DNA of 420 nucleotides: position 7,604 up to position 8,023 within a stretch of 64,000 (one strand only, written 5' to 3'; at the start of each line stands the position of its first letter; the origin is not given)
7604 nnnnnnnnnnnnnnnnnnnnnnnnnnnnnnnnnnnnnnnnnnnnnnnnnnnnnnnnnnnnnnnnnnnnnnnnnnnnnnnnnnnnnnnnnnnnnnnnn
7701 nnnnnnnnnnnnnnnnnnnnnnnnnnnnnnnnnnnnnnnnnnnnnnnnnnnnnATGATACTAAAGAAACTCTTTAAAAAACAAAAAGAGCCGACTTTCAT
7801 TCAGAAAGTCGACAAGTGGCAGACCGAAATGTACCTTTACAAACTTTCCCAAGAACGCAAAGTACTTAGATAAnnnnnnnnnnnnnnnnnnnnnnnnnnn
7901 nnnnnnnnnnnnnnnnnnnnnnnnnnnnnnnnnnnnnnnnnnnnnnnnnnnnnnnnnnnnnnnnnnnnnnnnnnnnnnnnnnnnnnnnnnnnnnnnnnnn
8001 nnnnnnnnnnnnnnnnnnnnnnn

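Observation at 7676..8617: Duplicated promoter/operator pair driving tiny ORFs next to attL: candidate immunity or anti-CRISPR locus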

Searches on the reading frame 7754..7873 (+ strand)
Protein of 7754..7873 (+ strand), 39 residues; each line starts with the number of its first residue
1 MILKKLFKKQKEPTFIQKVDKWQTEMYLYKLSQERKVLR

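Call 9: search_protein_families(library=pfam, proteins=[window:7754-7873:+], max_evalue=0.1)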
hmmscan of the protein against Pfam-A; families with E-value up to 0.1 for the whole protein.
window:7754-7873:+ (39 aa): 0 families

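Call 10: search_protein_families(library=phrogs, proteins=[window:7754-7873:+], max_evalue=0.1)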
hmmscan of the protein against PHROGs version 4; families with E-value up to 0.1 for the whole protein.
window:7754-7873:+ (39 aa): 1 family
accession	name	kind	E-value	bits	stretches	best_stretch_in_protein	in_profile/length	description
phrog_5341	-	head and packaging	0.019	15.6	1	5-30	101-126/192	internal virion protein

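Call 72: search_protein_families(library=padloc, proteins=[window:7754-7873:+], max_evalue=0.01)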
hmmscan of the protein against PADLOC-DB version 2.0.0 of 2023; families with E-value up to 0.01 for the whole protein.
window:7754-7873:+ (39 aa): 0 families

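Call 73: search_protein_families(library=ncbifam, proteins=[window:7754-7873:+], max_evalue=0.1)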
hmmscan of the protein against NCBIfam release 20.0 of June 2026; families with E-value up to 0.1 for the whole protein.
window:7754-7873:+ (39 aa): 0 families
